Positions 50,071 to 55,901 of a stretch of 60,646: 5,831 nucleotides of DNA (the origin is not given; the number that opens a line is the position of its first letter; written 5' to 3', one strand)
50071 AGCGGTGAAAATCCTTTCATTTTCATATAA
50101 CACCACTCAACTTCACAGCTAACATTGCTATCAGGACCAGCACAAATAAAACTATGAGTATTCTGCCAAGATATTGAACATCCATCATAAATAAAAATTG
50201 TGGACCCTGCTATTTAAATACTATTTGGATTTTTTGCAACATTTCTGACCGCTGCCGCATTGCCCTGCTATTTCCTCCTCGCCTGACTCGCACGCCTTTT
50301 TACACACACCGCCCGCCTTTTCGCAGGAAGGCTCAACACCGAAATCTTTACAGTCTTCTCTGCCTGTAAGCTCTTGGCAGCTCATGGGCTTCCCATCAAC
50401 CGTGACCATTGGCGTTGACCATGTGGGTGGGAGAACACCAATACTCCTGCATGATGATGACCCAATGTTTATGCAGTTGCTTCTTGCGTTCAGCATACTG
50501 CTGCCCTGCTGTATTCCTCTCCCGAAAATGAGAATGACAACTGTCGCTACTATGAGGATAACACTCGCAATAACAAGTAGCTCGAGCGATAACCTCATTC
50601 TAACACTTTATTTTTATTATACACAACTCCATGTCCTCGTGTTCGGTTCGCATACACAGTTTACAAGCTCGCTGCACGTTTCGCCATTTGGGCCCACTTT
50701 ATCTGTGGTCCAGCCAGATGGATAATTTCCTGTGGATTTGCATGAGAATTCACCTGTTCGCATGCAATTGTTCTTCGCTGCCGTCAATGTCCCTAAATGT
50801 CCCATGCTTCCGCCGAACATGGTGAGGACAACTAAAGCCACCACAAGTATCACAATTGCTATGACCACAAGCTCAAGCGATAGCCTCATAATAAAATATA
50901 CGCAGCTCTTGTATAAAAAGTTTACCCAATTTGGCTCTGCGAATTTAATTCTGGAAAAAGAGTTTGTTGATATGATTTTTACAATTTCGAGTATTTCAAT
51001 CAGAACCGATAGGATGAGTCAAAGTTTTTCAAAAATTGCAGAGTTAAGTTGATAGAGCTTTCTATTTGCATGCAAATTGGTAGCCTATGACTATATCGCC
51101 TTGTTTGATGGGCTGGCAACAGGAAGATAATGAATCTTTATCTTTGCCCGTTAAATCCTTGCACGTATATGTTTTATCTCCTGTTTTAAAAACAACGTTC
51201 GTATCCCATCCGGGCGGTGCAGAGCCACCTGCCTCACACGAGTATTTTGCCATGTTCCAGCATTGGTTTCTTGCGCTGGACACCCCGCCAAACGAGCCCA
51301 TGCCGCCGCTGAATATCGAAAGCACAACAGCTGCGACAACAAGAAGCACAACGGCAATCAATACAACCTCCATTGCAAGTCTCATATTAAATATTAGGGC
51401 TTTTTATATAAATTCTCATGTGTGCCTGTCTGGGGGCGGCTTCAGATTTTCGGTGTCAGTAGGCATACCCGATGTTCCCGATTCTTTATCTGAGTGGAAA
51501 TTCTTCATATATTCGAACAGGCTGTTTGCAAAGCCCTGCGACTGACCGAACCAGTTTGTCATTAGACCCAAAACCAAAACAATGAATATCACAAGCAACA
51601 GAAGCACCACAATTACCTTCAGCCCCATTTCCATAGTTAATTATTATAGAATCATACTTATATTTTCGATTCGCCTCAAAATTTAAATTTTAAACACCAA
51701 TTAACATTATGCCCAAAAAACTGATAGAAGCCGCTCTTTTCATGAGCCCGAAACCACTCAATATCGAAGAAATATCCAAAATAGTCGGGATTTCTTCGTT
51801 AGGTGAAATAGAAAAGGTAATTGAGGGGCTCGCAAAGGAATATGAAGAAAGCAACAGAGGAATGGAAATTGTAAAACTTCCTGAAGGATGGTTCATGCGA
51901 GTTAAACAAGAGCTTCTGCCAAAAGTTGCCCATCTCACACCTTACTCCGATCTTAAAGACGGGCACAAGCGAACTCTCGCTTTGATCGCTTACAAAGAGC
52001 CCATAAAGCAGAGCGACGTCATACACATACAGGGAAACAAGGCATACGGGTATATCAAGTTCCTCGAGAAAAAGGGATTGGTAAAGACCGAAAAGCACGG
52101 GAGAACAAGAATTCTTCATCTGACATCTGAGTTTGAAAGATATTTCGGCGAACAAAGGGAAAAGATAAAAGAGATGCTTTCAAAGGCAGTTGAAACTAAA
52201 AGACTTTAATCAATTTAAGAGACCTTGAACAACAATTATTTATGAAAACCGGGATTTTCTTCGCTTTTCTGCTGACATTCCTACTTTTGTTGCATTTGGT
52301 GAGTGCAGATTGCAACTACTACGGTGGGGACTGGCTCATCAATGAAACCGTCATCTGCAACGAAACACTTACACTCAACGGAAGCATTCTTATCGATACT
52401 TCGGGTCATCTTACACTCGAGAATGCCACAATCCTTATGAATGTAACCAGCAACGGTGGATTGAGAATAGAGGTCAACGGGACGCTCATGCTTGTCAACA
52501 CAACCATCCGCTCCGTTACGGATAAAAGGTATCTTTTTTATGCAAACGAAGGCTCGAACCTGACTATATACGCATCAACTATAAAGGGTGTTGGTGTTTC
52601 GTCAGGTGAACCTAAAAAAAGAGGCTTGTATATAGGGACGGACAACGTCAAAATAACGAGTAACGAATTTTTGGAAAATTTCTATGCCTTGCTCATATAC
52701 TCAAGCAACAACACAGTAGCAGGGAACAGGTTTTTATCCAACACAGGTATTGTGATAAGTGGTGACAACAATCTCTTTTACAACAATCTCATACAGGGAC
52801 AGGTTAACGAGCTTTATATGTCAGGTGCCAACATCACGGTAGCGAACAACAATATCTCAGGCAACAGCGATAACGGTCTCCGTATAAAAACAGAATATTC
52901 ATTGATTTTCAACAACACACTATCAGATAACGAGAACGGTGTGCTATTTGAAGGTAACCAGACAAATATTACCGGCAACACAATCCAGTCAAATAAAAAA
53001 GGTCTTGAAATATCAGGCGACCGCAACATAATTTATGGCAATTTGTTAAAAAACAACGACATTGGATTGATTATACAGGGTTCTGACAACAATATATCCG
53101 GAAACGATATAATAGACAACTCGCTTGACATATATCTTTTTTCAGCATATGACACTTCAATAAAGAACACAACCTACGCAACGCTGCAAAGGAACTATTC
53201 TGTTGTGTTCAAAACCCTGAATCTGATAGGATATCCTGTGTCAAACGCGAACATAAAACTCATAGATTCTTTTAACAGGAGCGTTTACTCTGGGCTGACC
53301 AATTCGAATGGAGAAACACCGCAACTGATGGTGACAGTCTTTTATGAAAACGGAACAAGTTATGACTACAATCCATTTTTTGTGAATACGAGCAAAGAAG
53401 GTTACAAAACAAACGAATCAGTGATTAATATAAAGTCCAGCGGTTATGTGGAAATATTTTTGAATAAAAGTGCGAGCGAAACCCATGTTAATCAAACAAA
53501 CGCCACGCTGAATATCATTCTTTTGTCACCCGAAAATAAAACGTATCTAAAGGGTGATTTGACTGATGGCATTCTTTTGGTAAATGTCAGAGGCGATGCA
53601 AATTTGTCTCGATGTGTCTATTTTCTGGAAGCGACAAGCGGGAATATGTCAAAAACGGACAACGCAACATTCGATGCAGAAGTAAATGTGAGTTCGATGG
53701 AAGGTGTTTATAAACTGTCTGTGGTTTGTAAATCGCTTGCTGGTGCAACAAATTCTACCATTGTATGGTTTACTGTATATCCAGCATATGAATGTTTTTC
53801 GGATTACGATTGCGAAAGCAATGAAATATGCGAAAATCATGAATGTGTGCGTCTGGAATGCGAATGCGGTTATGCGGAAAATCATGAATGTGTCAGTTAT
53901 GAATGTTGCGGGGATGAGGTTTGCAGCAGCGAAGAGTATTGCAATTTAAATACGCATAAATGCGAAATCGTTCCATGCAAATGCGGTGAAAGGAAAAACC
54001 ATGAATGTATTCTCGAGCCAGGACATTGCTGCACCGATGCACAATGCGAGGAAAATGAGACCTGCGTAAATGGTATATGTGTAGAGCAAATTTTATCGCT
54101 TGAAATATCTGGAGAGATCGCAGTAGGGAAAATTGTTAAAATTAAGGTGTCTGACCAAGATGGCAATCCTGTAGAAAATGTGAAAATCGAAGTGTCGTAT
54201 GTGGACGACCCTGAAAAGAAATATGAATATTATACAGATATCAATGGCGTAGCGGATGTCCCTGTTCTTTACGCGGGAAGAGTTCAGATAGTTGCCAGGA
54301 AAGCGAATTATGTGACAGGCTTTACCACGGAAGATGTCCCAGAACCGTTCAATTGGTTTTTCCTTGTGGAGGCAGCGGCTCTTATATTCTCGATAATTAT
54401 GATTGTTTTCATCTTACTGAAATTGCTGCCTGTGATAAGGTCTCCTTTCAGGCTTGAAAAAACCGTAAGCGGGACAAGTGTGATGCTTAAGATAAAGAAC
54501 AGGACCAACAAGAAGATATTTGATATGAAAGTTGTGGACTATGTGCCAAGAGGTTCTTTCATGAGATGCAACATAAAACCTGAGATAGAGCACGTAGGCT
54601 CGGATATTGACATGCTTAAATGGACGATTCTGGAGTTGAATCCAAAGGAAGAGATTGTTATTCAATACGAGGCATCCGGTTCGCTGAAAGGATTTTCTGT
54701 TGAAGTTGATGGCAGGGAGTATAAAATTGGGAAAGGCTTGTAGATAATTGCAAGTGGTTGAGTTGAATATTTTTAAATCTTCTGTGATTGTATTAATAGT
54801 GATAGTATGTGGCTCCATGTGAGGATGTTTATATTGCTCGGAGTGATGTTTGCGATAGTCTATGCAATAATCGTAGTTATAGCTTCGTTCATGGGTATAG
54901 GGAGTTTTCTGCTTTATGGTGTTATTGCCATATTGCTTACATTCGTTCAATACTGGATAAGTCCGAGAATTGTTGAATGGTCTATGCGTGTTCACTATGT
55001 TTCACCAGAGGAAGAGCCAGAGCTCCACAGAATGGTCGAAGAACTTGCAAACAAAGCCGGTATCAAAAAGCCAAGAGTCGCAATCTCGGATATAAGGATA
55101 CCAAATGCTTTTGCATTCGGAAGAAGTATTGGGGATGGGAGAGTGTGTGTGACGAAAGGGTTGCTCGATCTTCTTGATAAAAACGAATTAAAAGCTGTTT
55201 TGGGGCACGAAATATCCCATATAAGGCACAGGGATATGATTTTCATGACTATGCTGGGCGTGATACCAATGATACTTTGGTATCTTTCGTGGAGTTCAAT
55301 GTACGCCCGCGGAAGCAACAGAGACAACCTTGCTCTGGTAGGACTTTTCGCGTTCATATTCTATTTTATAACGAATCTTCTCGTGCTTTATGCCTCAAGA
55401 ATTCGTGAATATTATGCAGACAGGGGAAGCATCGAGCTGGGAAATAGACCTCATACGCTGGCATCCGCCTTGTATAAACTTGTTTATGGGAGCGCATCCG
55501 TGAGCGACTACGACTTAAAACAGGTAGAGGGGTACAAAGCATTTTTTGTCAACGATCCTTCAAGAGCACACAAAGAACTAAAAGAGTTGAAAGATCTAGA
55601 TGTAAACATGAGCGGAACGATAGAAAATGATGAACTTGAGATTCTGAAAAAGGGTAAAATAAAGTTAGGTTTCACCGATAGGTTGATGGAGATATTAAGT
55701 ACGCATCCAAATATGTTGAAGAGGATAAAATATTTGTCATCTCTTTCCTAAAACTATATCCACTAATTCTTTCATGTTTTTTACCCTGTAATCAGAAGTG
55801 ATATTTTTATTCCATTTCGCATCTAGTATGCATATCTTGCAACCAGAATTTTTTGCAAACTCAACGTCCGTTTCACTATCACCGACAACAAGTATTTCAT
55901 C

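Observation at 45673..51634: Eleven-gene operon of prepilin-like, N-terminally anchored proteins that includes two murein hydrolases, in an archaeal genome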

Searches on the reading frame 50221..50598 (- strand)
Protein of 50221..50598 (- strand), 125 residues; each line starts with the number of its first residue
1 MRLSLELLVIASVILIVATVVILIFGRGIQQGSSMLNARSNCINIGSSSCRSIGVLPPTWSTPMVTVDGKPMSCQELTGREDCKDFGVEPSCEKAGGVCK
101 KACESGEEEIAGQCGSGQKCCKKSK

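Call 5: search_protein_families(library=pfam, max_evalue=0.1, proteins=[window:50221-50598:-])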
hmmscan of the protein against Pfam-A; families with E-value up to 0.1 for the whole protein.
window:50221-50598:- (125 aa): 2 families
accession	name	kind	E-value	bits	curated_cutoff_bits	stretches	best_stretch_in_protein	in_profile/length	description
PF00711.24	Defensin_beta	-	0.00095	19.6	21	1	91-122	4-36/36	Beta defensin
PF13841.11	Defensin_beta_2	-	0.01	16.6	22.2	1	91-121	1-30/30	Beta defensin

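Call 6: search_protein_families(library=ncbifam, max_evalue=0.1, proteins=[window:50221-50598:-])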
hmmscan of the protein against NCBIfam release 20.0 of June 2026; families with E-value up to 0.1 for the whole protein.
window:50221-50598:- (125 aa): 0 families

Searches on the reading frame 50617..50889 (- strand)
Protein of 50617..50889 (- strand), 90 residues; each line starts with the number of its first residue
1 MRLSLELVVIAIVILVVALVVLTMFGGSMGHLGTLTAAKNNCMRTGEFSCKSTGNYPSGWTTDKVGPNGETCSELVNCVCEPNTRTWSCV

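Call 5: search_protein_families(library=pfam, max_evalue=0.1, proteins=[window:50617-50889:-])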
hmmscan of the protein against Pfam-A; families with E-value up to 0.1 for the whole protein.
window:50617-50889:- (90 aa): 0 families

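Call 6: search_protein_families(library=ncbifam, max_evalue=0.1, proteins=[window:50617-50889:-])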
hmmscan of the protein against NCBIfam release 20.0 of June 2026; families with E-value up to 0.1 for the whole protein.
window:50617-50889:- (90 aa): 0 families

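Call 82: find_related_loci(query=A7, collection=metagenome_contigs, flank=10000)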
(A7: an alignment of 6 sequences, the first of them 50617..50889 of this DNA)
Query A7 (90 aa) in metagenome_contigs; peptide patterns used: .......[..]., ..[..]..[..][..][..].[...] (x = any residue, [..] = any of these).
498 stretches matched a pattern; 3 encode a relative of the query (tblastn E <= 1e-3); 3 distinct loci.
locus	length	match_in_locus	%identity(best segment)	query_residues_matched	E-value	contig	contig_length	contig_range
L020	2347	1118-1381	58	1-89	1e-19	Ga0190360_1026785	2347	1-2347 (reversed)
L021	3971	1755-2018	53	1-89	5e-18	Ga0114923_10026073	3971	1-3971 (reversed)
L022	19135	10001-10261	52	1-82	1e-10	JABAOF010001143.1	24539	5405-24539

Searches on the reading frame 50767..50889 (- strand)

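Call 69: search_protein_families(library=pfam, max_evalue=10, proteins=[window:50767-50889:-])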
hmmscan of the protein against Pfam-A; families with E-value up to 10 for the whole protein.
seq(41 aa): 2 families
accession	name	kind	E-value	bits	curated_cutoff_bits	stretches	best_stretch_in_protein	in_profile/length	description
PF23928.1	DUF7266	-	0.43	10.7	27.6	1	9-28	15-34/145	Family of unknown function (DUF7266)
PF12669.12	FeoB_associated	-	2.3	9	27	1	7-25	3-21/44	FeoB-associated Cys-rich membrane protein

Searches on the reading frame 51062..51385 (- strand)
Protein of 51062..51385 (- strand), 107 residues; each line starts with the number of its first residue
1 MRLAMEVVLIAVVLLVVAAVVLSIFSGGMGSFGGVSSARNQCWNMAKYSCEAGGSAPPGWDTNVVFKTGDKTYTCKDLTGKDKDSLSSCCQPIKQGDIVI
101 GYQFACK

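Call 5: search_protein_families(library=pfam, max_evalue=0.1, proteins=[window:51062-51385:-])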
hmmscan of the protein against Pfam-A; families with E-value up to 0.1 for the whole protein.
window:51062-51385:- (107 aa): 1 family
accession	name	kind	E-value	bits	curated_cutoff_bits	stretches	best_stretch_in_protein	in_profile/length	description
PF22294.1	DUF6966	-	0.066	13.7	27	0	20-32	29-40/53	Domain of unknown function (DUF6966)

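Call 6: search_protein_families(library=ncbifam, max_evalue=0.1, proteins=[window:51062-51385:-])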
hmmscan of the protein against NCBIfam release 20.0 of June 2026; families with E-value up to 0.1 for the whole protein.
window:51062-51385:- (107 aa): 0 families

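Call 68: search_solved_structures(query=A6, max_evalue=10, show_alignments=3)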
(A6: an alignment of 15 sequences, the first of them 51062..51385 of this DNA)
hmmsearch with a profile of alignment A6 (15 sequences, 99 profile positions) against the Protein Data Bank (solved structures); distinct sequences matched with E-value up to 10: 3.
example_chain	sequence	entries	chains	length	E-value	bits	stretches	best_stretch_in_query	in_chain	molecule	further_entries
7z0s_D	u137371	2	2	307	0.51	13.9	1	6-32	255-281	Formate hydrogenlyase subunit 4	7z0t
7m1t_A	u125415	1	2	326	3.6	11.2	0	4-44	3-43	Hemolysin, contains CBS domains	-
7m1u_A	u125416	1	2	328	3.7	11.1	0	4-44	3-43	Hemolysin, contains CBS domains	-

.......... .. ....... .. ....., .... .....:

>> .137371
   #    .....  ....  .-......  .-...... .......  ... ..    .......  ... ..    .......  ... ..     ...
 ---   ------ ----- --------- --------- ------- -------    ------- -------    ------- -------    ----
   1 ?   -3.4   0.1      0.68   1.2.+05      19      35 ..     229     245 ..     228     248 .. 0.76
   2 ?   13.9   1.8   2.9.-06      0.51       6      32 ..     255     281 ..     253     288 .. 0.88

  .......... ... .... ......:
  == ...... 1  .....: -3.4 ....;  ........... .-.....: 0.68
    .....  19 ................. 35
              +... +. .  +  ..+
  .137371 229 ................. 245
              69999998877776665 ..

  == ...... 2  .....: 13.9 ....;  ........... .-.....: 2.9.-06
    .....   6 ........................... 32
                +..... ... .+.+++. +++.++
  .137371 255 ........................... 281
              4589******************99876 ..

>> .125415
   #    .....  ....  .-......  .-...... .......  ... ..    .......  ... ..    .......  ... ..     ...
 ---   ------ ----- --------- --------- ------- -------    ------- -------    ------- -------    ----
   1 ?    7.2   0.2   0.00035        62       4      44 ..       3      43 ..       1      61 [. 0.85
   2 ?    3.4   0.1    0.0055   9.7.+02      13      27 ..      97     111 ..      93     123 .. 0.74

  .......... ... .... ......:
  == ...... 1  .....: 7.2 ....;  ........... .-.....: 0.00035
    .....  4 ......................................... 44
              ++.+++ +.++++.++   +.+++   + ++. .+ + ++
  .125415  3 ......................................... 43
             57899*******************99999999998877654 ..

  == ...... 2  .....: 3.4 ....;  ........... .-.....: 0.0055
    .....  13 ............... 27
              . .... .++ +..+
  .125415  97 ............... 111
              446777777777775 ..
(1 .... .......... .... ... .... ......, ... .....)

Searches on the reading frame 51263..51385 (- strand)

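Call 69: search_protein_families(library=pfam, max_evalue=10, proteins=[window:51263-51385:-])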
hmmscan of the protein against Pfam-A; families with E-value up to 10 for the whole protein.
seq(41 aa): 1 family
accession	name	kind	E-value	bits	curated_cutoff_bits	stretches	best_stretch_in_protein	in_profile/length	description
PF22294.1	DUF6966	-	0.015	15.7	27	1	20-32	29-40/53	Domain of unknown function (DUF6966)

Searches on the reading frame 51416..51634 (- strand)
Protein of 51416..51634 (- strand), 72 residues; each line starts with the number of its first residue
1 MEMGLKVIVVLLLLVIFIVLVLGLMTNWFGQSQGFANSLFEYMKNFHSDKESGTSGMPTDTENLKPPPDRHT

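Call 5: search_protein_families(library=pfam, max_evalue=0.1, proteins=[window:51416-51634:-])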
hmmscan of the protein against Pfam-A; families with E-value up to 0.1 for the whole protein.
window:51416-51634:- (72 aa): 2 families
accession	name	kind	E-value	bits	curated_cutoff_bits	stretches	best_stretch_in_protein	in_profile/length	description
PF06143.16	Baculo_11_kDa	-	0.054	13.5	28.4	1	8-46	43-81/84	Baculovirus 11 kDa family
PF07219.19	HemY_N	-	0.075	13.6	31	1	1-44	12-55/107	HemY protein N-terminus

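Call 6: search_protein_families(library=ncbifam, max_evalue=0.1, proteins=[window:51416-51634:-])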
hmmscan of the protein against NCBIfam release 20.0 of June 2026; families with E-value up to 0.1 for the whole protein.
window:51416-51634:- (72 aa): 0 families

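Call 92: list_cluster_members(proteins=[window:51416-51634:-, window:51062-51385:-, window:50617-50889:-, window:50221-50598:-, window:49965-50096:-, window:49207-49752:-, window:47413-48180:-, window:46461-47459:-, window:46461-47429:-, window:50093-50188:-])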
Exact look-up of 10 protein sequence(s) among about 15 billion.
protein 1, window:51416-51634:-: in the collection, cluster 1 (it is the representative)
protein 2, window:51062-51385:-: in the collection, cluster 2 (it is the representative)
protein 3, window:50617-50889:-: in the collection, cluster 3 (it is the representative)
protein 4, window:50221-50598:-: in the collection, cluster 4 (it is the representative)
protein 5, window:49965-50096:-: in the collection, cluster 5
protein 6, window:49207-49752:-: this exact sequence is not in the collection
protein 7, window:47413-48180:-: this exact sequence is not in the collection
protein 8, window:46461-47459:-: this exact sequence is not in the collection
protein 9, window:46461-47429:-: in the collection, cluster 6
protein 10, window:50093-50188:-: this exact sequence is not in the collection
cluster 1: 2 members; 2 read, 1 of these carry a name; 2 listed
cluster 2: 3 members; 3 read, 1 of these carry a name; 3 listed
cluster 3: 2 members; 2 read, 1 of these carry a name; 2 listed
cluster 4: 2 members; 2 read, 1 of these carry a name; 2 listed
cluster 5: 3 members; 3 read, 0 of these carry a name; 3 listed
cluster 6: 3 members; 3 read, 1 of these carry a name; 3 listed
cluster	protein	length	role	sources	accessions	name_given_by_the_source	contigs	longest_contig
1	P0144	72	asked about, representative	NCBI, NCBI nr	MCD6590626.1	MAG: hypothetical protein J7K72_01505 [Candidatus Aenigmarchaeota archaeon] | hypothetical protein [Candidatus Aenigmarchaeota archaeon]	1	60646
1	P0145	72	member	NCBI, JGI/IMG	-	-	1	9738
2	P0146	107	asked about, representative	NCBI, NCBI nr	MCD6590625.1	MAG: hypothetical protein J7K72_01500 [Candidatus Aenigmarchaeota archaeon] | hypothetical protein [Candidatus Aenigmarchaeota archaeon]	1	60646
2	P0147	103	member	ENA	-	-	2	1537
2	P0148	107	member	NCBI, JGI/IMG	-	-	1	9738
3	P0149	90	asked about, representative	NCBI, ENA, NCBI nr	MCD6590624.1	MAG: hypothetical protein J7K72_01495 [Candidatus Aenigmarchaeota archaeon] | hypothetical protein [Candidatus Aenigmarchaeota archaeon]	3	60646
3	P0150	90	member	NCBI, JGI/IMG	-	-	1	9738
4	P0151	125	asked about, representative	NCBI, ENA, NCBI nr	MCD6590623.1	MAG: hypothetical protein J7K72_01490 [Candidatus Aenigmarchaeota archaeon] | hypothetical protein [Candidatus Aenigmarchaeota archaeon]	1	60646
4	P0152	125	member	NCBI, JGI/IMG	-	-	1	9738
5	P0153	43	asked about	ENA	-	-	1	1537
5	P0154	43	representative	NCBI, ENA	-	-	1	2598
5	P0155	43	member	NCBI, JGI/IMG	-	-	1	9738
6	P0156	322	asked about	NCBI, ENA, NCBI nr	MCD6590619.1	MAG: M23 family metallopeptidase [Candidatus Aenigmarchaeota archaeon] | M23 family metallopeptidase [Candidatus Aenigmarchaeota archaeon]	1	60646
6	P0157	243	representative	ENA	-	-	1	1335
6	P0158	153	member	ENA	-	-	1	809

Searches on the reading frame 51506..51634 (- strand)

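Call 69: search_protein_families(library=pfam, max_evalue=10, proteins=[window:51506-51634:-])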
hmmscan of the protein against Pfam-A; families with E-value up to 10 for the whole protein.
seq(43 aa): 1 family
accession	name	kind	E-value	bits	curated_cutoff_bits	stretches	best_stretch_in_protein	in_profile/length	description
PF07219.19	HemY_N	-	0.14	12.7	31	1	1-38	12-49/107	HemY protein N-terminus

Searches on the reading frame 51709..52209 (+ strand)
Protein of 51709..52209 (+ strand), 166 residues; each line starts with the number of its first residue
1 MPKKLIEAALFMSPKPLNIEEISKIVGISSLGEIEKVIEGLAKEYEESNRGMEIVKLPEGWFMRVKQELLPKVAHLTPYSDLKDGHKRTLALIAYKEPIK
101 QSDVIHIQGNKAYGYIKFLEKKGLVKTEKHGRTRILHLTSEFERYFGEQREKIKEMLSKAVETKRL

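Call 10: search_protein_families(library=pfam, max_evalue=0.001, proteins=[window:51709-52209:+])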
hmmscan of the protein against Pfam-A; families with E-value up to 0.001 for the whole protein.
window:51709-52209:+ (166 aa): 1 family
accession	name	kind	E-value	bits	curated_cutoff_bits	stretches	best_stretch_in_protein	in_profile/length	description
PF04079.22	SMC_ScpB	-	1.1e-33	116.6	27.4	1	5-149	2-152/160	Segregation and condensation complex subunit ScpB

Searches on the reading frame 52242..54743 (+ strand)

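Call 10: search_protein_families(library=pfam, max_evalue=0.001, proteins=[window:52242-54743:+])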
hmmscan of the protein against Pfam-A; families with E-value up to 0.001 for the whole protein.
window:52242-54743:+ (833 aa): 5 families
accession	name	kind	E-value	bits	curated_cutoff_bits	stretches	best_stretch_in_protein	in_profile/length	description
PF05048.19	NosD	-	2.2e-11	44.1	23.6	1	171-301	43-180/212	Periplasmic copper-binding protein (NosD)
PF13620.12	CarboxypepD_reg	-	4.5e-07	30.6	32.3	0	632-692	2-61/82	Carboxypeptidase regulatory-like domain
PF17789.7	MG4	-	0.00028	21.5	24.7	0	632-675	18-60/95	Macroglobulin domain MG4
PF05688.17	BIg21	-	0.00044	21.2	27.4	0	632-674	6-47/109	Bacterial Immunoglobulin-like 21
PF11974.14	bMG3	-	0.00072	19.9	34.9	0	320-358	16-53/103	Bacterial alpha-2-macroglobulin MG3 domain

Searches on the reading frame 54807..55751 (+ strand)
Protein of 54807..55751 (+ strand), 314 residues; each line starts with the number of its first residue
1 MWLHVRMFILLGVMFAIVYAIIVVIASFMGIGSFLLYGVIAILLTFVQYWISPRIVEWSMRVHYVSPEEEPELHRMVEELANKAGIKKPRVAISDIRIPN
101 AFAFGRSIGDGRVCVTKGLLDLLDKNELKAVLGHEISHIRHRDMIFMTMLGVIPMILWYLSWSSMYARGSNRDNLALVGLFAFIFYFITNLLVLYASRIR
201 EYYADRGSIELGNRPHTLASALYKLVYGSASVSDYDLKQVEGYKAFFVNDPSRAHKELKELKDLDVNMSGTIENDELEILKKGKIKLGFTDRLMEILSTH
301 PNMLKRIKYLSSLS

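Call 10: search_protein_families(library=pfam, max_evalue=0.001, proteins=[window:54807-55751:+])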
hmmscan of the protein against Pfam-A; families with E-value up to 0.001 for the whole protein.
window:54807-55751:+ (314 aa): 2 families
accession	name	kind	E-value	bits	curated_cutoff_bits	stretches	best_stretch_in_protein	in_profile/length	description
PF01435.24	Peptidase_M48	-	6.2e-45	153.7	20.3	1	67-312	1-184/186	Peptidase family M48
PF05569.17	Peptidase_M56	-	1.7e-07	31.1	31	1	31-159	98-224/296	BlaR1 peptidase M56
